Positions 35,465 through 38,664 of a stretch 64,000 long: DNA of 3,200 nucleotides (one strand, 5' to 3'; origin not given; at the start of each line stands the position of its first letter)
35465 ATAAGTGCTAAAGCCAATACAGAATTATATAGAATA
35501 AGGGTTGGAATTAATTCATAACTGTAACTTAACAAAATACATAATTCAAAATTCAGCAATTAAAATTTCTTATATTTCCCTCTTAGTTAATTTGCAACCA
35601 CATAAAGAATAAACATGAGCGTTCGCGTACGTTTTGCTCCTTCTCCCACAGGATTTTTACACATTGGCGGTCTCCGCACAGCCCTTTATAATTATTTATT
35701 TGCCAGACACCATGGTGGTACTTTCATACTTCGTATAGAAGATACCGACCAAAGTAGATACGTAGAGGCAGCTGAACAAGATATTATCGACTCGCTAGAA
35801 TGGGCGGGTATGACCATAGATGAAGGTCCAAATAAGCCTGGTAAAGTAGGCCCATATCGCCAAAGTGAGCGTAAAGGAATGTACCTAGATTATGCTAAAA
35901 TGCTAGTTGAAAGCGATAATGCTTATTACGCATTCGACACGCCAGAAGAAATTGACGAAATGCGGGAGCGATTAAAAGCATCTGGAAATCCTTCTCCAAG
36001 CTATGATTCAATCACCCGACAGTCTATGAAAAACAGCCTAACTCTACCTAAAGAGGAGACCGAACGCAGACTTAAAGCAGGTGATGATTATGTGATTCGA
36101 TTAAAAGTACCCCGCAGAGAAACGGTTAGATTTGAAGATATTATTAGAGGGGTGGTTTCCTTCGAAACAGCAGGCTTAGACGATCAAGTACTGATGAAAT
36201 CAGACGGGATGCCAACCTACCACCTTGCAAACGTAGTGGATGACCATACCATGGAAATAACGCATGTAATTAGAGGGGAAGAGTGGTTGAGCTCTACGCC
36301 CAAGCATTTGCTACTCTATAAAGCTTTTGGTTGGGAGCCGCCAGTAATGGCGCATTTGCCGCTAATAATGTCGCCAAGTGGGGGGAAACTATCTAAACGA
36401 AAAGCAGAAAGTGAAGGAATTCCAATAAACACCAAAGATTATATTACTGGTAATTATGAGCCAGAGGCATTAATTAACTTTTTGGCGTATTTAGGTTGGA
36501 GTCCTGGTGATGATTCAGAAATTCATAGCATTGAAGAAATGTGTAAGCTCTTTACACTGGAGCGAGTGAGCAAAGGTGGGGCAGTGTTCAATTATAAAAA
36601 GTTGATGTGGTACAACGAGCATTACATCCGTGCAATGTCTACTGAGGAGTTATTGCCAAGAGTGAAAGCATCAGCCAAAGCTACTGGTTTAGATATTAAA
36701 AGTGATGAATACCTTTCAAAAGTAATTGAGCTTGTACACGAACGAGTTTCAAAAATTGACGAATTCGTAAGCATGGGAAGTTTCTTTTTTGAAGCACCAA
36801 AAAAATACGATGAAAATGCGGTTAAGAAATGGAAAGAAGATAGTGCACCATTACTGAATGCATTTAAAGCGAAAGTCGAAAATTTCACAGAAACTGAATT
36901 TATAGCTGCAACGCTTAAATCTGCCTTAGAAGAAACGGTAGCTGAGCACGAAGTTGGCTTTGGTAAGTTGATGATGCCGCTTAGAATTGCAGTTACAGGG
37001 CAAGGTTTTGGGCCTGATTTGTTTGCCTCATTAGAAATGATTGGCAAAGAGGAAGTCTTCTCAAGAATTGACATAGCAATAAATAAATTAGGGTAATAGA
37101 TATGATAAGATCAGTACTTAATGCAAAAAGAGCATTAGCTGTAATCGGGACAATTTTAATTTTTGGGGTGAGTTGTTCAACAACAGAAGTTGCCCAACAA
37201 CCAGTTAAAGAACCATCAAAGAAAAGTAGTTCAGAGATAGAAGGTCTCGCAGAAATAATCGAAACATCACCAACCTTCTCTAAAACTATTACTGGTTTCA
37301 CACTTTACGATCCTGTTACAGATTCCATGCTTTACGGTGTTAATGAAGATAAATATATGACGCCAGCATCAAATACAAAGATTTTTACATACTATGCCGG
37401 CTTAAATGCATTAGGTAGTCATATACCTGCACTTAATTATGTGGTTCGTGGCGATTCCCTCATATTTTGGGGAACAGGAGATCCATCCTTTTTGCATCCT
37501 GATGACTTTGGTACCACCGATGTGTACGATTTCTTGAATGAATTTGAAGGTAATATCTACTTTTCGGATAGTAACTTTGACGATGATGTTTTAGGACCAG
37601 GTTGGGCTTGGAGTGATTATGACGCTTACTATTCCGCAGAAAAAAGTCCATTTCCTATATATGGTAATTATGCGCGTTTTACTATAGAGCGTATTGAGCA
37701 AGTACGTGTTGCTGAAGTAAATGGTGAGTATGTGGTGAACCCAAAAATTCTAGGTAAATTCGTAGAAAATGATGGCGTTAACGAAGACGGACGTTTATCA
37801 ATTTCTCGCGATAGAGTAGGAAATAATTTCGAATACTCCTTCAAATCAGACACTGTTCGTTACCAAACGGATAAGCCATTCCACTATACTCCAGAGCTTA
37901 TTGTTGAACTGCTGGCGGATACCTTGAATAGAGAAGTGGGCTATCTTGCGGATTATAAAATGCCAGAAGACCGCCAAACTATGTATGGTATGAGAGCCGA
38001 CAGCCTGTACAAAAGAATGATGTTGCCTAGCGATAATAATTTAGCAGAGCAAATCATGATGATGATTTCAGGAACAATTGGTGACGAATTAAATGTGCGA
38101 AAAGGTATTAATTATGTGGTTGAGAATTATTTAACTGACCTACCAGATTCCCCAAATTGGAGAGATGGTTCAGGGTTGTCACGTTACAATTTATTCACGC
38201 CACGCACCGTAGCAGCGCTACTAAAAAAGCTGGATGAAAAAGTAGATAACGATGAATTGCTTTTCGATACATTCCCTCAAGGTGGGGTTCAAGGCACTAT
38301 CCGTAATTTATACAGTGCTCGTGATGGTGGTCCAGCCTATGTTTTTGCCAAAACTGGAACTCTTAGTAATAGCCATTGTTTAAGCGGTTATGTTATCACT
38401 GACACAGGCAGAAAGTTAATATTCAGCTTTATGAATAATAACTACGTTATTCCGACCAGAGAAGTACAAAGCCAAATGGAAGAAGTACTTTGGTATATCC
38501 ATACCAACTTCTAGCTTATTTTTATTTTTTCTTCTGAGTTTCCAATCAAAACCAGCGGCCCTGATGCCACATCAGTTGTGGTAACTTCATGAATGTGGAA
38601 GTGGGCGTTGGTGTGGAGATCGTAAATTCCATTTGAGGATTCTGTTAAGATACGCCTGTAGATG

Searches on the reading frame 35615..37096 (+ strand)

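Call 4: search_protein_families(library=pfam, proteins=[window:35615-37096:+], max_evalue=0.01)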
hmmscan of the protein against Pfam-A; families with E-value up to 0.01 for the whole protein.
window:35615-37096:+ (493 aa): 2 families
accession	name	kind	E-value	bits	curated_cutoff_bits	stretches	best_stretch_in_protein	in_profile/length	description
PF00749.27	tRNA-synt_1c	-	3.7e-100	335.3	23.4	1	3-332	2-314/314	tRNA synthetases class I (E and Q), catalytic domain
PF19269.4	Anticodon_2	-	1.2e-34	120.2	23.6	1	353-489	9-141/141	Anticodon binding domain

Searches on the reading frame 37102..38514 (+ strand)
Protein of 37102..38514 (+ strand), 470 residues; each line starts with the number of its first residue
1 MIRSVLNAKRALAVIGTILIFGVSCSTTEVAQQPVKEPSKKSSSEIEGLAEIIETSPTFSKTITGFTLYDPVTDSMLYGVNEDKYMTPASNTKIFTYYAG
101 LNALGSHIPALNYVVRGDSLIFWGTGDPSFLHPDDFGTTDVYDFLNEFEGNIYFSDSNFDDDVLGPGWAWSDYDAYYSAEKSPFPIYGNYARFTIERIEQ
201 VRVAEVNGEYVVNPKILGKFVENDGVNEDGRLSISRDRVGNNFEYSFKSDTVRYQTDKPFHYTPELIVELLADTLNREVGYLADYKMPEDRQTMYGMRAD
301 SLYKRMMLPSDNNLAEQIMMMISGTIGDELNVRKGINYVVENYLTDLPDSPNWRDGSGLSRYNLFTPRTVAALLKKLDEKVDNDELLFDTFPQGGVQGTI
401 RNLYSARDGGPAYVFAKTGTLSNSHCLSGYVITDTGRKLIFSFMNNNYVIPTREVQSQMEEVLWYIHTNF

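Call 4: search_protein_families(library=pfam, proteins=[window:37102-38514:+], max_evalue=0.01)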
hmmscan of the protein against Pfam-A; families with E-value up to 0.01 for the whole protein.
window:37102-38514:+ (470 aa): 2 families
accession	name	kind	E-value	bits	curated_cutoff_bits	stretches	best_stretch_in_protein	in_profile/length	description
PF02113.21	Peptidase_S13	-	1.9e-43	149.3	22.8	2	302-460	277-438/444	D-Ala-D-Ala carboxypeptidase 3 (S13) family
PF13354.11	Beta-lactamase2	-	8.8e-06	25.7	22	1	297-442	73-211/214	Beta-lactamase enzyme family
